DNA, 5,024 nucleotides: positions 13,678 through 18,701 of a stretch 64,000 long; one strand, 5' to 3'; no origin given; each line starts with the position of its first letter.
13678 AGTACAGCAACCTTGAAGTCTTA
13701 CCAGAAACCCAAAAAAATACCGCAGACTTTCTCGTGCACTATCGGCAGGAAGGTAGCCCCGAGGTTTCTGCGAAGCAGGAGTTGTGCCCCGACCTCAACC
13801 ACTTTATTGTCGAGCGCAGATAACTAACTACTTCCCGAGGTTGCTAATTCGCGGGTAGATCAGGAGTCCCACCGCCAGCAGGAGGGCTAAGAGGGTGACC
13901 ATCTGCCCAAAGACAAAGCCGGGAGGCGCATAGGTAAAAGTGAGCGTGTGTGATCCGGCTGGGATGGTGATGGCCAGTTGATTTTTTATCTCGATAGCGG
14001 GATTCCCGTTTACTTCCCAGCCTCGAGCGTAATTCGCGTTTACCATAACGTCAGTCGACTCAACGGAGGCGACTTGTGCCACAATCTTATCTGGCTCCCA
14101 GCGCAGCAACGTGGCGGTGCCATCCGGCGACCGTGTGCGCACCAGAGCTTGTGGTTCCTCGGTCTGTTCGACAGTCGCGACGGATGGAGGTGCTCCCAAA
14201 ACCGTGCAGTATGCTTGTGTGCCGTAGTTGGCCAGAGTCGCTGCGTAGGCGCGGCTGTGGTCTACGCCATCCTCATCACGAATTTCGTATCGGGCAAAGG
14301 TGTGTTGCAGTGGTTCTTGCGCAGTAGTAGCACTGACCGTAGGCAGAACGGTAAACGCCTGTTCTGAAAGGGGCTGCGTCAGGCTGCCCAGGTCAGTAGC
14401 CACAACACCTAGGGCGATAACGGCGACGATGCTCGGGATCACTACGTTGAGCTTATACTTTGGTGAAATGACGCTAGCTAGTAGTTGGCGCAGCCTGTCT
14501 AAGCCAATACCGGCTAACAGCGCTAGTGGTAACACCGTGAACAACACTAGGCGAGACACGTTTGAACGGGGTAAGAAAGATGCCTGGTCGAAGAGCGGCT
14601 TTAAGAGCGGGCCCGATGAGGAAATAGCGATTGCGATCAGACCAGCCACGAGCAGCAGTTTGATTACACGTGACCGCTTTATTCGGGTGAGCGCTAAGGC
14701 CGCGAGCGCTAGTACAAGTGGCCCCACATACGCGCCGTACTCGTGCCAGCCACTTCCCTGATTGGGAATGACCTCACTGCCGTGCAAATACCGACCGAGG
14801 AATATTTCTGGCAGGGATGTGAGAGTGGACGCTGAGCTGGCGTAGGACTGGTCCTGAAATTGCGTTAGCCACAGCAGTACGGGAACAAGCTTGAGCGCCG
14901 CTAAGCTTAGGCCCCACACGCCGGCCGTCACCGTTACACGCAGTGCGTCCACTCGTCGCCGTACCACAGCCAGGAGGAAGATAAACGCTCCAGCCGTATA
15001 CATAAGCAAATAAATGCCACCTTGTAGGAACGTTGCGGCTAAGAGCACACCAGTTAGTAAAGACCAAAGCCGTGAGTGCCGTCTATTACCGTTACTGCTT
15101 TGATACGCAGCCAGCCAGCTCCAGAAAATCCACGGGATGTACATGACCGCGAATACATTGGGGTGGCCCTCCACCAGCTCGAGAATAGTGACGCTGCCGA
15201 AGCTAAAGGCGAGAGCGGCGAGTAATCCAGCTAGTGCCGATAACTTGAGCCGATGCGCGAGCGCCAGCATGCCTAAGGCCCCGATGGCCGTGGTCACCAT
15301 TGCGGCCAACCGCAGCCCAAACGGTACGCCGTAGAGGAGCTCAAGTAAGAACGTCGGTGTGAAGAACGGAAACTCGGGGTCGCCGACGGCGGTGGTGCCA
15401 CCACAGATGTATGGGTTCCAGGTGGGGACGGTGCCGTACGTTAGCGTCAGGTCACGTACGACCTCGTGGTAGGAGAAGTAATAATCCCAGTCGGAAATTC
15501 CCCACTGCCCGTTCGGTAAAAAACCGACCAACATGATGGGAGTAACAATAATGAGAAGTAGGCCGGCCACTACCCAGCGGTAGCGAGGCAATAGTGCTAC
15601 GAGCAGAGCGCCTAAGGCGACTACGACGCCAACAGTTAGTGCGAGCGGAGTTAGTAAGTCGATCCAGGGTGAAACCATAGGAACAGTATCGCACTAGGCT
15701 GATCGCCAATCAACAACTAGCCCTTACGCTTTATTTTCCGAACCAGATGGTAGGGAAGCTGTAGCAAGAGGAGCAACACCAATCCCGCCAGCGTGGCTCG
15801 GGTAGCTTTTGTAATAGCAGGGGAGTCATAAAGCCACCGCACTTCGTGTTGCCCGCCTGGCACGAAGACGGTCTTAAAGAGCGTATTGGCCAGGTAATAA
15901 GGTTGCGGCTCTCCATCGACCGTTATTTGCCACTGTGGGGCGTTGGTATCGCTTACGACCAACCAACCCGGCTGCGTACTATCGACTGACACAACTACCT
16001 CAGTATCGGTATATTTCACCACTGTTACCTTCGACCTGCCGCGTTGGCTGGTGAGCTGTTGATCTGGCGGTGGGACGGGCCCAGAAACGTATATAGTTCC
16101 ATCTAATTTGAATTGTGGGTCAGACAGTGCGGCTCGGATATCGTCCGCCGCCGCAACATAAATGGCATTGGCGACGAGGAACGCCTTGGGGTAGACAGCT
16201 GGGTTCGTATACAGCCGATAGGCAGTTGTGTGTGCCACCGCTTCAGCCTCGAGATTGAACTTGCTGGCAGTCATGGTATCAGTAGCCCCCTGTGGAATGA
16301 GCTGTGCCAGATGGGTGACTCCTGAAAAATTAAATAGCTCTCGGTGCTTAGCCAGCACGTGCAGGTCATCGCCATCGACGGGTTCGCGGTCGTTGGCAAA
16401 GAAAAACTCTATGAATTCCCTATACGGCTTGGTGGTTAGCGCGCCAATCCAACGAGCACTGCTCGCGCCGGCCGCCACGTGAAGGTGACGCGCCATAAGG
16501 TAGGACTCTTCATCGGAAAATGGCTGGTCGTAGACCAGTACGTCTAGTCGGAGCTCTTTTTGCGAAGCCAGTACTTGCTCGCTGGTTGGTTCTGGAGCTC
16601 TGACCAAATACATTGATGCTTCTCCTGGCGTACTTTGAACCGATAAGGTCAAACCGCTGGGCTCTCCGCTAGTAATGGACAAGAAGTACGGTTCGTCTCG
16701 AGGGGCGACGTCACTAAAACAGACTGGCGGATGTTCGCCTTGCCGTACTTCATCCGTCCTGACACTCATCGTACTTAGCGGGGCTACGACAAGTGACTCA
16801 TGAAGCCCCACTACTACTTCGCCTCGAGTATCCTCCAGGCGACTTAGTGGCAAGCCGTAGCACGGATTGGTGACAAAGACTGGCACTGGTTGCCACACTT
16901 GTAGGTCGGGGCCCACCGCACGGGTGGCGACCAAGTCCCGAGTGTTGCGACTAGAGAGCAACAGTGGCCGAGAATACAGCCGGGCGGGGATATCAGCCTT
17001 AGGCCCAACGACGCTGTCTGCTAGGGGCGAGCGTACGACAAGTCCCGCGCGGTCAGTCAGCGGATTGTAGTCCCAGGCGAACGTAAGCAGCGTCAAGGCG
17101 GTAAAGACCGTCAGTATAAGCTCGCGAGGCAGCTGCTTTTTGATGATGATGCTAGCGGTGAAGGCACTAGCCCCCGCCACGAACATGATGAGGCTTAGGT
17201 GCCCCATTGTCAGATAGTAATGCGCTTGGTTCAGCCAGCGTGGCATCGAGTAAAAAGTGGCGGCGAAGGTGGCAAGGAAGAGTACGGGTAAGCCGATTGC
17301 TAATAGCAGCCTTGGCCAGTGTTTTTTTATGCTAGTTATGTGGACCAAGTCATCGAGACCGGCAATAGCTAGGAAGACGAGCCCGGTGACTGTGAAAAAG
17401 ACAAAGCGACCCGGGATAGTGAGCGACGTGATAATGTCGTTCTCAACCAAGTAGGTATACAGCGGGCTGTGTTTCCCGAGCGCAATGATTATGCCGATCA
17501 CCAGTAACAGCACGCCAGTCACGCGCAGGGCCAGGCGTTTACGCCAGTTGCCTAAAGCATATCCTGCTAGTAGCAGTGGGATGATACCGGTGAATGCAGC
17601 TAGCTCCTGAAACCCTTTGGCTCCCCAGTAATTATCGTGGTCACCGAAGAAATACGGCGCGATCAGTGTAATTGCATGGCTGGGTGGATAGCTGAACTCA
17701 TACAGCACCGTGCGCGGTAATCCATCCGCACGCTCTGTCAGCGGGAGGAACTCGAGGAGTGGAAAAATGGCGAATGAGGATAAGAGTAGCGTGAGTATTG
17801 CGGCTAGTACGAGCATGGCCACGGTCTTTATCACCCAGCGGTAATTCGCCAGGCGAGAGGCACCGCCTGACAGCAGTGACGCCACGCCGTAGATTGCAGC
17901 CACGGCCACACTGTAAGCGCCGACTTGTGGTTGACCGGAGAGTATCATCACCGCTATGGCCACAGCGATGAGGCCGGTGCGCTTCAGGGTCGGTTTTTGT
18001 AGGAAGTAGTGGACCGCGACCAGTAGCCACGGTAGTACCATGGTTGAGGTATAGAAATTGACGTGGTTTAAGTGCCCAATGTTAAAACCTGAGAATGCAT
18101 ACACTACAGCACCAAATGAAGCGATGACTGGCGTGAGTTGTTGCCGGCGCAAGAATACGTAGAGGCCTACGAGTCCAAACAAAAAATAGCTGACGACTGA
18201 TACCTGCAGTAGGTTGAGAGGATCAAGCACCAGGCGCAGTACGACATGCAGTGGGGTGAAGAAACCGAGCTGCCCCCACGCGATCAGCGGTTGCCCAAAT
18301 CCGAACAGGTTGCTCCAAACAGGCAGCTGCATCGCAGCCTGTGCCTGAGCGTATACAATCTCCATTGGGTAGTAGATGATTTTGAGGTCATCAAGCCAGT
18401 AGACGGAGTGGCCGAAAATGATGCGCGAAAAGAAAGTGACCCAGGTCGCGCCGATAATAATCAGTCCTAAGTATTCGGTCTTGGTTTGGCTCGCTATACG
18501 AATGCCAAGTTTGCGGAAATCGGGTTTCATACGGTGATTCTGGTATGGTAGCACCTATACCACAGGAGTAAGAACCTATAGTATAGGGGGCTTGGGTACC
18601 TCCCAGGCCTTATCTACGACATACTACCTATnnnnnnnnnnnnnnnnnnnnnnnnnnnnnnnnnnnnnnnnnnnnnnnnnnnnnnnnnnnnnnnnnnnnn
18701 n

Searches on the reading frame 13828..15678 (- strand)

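Call 6: search_protein_families(library=pfam, proteins=[window:13828-15678:-], max_evalue=0.01)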
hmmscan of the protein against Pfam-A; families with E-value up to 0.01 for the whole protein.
window:13828-15678:- (616 aa): 4 families
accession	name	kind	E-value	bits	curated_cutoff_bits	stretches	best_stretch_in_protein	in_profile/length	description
PF20176.3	DUF6541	-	2.7e-11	42.9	29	1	118-434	178-495/646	Family of unknown function (DUF6541)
PF10131.15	PTPS_related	-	3.1e-07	29.7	26.4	1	103-360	7-257/621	6-pyruvoyl-tetrahydropterin synthase related domain; membrane protein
PF09586.16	YfhO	-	0.0011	17.8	28.5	1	524-595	758-835/835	Bacterial membrane protein YfhO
PF19554.4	DUF6077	-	0.0013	18.1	27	1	175-252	262-339/354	Family of unknown function (DUF6077)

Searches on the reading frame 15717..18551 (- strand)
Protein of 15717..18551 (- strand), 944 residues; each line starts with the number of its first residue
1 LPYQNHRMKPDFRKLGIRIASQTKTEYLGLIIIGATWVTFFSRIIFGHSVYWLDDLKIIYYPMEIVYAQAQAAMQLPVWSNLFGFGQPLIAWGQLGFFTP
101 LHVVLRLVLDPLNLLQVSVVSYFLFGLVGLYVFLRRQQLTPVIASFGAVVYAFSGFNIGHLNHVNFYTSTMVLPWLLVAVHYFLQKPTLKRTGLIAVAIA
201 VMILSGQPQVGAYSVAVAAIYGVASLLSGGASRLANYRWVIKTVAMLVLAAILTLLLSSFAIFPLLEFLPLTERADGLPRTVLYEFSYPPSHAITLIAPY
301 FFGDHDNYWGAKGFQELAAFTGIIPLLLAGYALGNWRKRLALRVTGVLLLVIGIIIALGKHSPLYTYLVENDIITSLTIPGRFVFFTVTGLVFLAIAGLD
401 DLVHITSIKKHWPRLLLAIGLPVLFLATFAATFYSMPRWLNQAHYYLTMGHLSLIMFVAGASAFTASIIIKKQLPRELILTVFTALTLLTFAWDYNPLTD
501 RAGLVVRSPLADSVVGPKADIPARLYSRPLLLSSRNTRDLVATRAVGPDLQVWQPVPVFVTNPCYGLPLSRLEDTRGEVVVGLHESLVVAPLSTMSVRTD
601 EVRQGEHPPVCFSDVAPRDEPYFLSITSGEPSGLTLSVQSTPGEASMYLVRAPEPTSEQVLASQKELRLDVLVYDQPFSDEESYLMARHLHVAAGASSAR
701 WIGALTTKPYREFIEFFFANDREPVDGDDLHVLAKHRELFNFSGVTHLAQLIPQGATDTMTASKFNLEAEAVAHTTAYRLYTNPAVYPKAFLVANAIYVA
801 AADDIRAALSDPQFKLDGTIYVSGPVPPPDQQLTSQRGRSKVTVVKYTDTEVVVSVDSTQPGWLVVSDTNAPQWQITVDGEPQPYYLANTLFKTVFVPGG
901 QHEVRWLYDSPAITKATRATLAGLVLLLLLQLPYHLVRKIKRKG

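Call 19: search_protein_families(library=pfam, proteins=[window:15717-18551:-], max_evalue=0.001)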
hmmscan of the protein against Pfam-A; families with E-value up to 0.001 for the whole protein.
window:15717-18551:- (944 aa): 1 family
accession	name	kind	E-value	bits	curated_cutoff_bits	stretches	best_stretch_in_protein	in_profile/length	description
PF09586.16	YfhO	-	2.6e-07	29.9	28.5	1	833-908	747-823/835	Bacterial membrane protein YfhO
